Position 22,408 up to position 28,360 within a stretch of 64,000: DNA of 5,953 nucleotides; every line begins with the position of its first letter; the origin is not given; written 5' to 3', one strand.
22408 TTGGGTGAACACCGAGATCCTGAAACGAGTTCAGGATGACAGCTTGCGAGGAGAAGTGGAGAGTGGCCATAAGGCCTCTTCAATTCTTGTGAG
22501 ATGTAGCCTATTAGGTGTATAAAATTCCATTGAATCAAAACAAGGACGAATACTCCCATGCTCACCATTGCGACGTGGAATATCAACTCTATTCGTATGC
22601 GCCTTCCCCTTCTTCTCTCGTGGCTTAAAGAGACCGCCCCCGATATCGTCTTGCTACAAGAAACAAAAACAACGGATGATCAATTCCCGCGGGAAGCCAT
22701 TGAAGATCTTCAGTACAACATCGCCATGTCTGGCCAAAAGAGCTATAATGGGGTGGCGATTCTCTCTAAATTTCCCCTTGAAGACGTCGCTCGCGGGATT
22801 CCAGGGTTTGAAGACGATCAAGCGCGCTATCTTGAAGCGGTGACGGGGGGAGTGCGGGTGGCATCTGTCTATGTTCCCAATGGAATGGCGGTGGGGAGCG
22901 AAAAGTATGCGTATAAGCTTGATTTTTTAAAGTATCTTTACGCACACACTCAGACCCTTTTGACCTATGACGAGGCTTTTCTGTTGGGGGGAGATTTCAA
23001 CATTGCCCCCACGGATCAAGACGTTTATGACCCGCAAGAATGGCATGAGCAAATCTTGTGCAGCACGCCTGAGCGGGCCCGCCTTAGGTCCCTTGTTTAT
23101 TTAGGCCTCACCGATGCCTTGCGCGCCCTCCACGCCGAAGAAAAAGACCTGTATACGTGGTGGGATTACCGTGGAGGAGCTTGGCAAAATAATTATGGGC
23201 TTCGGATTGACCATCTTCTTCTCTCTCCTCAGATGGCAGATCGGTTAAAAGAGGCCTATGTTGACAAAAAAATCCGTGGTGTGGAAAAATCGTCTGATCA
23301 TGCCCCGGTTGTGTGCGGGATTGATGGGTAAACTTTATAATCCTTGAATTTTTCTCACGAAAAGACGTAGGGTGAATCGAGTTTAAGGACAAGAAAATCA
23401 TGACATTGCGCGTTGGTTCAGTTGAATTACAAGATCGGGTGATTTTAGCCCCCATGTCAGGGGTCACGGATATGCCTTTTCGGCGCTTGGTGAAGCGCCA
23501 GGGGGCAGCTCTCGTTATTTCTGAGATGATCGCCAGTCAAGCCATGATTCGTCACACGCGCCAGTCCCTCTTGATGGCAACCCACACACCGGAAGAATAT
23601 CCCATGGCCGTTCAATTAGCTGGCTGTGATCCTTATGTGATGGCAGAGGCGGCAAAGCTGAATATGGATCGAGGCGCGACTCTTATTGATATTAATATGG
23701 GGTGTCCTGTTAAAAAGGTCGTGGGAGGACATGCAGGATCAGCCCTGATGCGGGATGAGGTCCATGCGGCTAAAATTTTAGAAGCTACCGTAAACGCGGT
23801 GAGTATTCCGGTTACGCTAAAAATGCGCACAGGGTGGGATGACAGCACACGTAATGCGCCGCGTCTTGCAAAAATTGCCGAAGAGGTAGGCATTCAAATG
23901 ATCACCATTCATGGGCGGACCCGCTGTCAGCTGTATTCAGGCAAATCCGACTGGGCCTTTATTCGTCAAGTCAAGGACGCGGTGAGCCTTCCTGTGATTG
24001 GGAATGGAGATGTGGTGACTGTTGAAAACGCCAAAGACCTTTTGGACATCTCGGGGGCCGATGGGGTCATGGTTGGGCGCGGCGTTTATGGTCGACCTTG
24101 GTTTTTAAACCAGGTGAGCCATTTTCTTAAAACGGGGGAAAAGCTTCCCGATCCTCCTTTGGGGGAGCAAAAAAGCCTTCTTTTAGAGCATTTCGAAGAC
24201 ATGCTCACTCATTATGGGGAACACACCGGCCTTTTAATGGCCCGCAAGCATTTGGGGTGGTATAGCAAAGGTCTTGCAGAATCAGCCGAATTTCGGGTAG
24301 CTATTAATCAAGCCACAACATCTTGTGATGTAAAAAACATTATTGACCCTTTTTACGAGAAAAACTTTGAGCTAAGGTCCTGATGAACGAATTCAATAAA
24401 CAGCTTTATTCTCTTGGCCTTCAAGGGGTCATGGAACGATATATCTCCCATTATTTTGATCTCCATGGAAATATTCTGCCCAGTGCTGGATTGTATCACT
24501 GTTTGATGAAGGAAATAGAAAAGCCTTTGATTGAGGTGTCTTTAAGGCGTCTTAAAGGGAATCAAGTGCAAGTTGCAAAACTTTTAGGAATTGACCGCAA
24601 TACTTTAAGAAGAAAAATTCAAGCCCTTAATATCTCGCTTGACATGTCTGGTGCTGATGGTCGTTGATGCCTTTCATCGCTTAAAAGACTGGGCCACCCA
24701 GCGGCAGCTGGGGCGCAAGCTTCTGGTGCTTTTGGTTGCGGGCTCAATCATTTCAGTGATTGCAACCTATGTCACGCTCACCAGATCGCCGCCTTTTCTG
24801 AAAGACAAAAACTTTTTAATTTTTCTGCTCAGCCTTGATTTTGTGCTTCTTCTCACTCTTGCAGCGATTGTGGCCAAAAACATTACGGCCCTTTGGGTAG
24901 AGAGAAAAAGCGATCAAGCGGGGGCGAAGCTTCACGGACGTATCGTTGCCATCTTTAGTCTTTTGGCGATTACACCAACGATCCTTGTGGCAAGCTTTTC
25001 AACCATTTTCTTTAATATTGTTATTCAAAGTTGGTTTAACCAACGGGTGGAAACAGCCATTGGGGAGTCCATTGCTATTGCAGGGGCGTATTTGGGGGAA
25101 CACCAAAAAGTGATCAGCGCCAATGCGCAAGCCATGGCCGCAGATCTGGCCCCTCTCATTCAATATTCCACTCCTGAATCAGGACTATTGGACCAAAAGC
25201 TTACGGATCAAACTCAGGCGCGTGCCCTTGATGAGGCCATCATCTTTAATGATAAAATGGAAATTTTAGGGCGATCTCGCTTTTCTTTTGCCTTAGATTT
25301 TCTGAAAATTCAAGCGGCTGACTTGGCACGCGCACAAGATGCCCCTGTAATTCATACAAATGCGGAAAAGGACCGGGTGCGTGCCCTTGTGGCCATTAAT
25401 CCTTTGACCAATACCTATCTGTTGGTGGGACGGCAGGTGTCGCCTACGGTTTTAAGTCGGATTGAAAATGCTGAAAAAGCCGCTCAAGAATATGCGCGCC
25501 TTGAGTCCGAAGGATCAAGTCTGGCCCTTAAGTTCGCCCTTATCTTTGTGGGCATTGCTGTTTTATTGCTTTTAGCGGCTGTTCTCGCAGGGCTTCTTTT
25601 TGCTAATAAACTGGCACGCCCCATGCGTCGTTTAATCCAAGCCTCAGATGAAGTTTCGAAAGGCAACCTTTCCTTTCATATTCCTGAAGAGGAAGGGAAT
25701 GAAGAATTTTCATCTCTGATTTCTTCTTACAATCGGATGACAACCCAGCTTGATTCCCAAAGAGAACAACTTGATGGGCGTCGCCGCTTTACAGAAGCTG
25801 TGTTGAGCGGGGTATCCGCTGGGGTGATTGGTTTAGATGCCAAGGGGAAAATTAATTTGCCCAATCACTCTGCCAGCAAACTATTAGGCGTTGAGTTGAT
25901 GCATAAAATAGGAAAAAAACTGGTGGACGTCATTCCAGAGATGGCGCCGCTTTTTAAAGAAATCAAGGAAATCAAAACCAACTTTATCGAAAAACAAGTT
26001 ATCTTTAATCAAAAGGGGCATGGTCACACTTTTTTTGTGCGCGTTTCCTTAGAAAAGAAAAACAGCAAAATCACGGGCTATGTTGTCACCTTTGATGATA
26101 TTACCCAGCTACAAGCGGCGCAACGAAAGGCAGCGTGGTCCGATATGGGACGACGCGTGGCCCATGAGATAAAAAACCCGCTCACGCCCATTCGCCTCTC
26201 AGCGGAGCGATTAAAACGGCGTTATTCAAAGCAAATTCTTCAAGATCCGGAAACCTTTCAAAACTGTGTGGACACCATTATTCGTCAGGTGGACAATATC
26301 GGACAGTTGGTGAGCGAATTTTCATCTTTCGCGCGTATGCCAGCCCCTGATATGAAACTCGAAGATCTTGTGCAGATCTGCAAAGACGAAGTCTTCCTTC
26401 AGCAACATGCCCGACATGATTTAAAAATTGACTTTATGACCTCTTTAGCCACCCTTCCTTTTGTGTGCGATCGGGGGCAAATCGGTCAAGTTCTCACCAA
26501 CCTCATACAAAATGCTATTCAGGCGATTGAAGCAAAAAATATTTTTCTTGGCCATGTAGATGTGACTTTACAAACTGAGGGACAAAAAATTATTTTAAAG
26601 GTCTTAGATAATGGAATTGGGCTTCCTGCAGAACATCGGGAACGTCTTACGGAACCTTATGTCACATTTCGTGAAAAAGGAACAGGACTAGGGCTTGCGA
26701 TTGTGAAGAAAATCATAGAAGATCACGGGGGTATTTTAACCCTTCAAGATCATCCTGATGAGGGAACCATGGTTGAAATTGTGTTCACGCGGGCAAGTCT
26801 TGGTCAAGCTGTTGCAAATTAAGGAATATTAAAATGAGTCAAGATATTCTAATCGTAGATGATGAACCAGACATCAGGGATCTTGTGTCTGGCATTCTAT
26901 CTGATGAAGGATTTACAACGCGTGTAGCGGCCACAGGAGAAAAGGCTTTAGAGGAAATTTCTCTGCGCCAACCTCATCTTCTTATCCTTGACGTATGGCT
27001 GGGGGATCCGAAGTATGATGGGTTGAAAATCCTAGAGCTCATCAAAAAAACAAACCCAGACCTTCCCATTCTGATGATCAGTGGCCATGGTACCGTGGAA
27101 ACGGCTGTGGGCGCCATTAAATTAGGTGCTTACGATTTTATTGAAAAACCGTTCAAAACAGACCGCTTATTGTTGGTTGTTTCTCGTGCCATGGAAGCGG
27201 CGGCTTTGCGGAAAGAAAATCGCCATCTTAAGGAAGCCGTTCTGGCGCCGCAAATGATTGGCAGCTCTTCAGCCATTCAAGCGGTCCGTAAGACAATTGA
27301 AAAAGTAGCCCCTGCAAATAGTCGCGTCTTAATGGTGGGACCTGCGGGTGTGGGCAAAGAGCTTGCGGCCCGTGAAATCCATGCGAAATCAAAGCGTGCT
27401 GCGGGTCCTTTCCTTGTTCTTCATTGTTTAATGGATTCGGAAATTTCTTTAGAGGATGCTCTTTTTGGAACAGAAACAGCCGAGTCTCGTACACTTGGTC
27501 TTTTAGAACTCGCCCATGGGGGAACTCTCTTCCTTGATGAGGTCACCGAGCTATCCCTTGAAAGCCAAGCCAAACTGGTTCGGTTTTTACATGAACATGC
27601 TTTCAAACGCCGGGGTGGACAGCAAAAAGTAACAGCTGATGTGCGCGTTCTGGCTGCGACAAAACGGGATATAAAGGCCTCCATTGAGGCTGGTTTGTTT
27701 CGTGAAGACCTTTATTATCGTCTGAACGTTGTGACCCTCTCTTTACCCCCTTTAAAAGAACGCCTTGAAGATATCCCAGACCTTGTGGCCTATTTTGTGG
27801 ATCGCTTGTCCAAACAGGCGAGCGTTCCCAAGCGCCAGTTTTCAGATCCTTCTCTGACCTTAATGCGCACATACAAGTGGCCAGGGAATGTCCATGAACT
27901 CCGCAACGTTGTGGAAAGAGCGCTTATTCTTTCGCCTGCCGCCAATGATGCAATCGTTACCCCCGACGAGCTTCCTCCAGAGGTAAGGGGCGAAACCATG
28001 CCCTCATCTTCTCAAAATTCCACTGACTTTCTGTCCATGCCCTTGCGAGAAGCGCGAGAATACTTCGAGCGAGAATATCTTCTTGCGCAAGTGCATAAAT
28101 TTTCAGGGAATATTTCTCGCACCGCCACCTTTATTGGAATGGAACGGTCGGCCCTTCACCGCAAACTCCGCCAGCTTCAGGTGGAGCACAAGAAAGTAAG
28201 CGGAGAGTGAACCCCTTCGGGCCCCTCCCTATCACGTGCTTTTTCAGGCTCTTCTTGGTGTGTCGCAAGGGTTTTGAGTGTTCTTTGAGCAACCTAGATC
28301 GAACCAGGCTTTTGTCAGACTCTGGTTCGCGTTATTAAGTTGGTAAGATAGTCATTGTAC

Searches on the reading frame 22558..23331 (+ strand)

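Call 25: search_protein_families(library=pfam, proteins=[window:22558-23331:+], max_evalue=0.01)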
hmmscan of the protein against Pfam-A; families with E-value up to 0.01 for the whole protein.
window:22558-23331:+ (257 aa): 1 family
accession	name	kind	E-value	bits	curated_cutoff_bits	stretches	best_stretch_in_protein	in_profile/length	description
PF03372.29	Exo_endo_phos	-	5.7e-33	114.9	24.5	1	5-248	1-225/225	Endonuclease/Exonuclease/phosphatase family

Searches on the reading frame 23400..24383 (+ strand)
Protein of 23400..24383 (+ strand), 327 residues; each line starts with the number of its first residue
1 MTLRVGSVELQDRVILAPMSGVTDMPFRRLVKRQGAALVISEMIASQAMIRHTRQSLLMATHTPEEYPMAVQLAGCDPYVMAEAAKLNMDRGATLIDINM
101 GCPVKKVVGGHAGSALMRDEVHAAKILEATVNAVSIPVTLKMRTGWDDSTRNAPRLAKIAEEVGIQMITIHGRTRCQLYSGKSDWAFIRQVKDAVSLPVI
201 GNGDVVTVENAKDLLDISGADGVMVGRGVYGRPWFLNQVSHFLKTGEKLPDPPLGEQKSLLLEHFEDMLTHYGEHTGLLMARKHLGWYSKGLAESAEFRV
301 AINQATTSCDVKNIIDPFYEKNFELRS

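Call 25: search_protein_families(library=pfam, proteins=[window:23400-24383:+], max_evalue=0.01)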
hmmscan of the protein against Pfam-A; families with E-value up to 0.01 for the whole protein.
window:23400-24383:+ (327 aa): 5 families
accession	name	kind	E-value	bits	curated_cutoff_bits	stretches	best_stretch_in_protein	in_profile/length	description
PF01207.24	Dus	-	6.8e-101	337.9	20.4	1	15-314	1-301/311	Dihydrouridine synthase (Dus)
PF03060.21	NMO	-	0.0022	17.9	28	0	181-226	178-222/331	Nitronate monooxygenase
PF04131.20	NanE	-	0.0068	16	27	0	158-228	106-175/192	Putative N-acetylmannosamine-6-phosphate epimerase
PF13714.12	PEP_mutase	-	0.0069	16.4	31.5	0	115-195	51-132/240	Phosphoenolpyruvate phosphomutase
PF00478.31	IMPDH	-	0.0078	15.7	25.6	0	184-228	132-175/345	IMP dehydrogenase / GMP reductase domain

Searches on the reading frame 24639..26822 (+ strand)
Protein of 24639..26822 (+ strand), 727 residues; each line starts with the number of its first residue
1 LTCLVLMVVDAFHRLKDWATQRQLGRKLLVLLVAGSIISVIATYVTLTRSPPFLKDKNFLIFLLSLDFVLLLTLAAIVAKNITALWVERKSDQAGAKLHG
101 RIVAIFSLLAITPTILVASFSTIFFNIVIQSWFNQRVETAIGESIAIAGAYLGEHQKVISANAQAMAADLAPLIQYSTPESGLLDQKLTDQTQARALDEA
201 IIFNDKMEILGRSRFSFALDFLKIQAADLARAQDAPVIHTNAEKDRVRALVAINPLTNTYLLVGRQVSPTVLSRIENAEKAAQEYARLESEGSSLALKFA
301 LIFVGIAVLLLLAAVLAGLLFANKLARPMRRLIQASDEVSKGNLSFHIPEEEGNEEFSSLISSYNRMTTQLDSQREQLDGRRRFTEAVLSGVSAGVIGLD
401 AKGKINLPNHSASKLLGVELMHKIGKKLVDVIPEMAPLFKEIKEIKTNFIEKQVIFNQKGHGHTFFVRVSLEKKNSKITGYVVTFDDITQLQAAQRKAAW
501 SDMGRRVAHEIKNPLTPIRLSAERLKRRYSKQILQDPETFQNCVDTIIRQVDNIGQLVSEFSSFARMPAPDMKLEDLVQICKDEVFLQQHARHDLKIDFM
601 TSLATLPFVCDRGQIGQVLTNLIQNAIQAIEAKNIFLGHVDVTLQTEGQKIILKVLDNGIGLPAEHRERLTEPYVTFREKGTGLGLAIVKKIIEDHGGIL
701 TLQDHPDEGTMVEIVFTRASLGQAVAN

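Call 25: search_protein_families(library=pfam, proteins=[window:24639-26822:+], max_evalue=0.01)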
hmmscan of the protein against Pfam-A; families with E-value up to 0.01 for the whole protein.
window:24639-26822:+ (727 aa): 8 families
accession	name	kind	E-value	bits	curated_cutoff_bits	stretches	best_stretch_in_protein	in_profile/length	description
PF19312.4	NtrY_N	-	2e-33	116.4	23.2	1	32-306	8-288/291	NtrY N-terminal region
PF02518.31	HATPase_c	-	9.5e-22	78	26.4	1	611-716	2-107/111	Histidine kinase-, DNA gyrase B-, and HSP90-like ATPase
PF00512.31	HisKA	-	1e-12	48.3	26.9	1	503-568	5-64/66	His Kinase A (phospho-acceptor) domain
PF00672.30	HAMP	-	9.1e-09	36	25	1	320-371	1-51/53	HAMP domain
PF00989.32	PAS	-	2.1e-08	34.6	22.6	1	385-488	3-113/113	PAS fold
PF14501.12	HATPase_c_5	-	0.00082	19.7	22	1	615-705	6-91/102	GHKL domain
PF13581.12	HATPase_c_2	-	0.0027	18.1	27.4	1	619-713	36-124/127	Histidine kinase-like ATPase domain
PF01242.24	PTPS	-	0.0033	17.8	22.4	1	459-491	23-55/121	6-pyruvoyl tetrahydropterin synthase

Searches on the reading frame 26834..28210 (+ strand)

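Call 25: search_protein_families(library=pfam, proteins=[window:26834-28210:+], max_evalue=0.01)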
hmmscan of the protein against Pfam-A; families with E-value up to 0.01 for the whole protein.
window:26834-28210:+ (458 aa): 8 families
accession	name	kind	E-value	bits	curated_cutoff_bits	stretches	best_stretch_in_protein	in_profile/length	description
PF00158.32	Sigma54_activat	-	5.3e-48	163.3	20.2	1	141-302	1-167/168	Sigma-54 interaction domain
PF00072.30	Response_reg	-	8.8e-28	97.1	30.2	1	5-115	1-109/111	Response regulator receiver domain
PF14532.12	Sigma54_activ_2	-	3.6e-22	79.5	25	1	142-307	1-138/138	Sigma-54 interaction domain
PF25601.1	AAA_lid_14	-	2.4e-21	75.8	27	1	308-393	1-83/87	AAA+ ATPase lid domain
PF02954.25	HTH_8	-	3.2e-07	30.4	22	1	409-447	3-41/42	Bacterial regulatory protein, Fis family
PF01078.27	Mg_chelatase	-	9.4e-06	25.6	20.3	0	209-272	89-152/207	Magnesium chelatase, subunit ChlI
PF07728.20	AAA_5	-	9.7e-06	26.1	22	1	165-277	2-122/139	AAA domain (dynein-related subfamily)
PF00004.35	AAA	-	0.0036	18.2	21.2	1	165-285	1-115/131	ATPase family associated with various cellular activities (AAA)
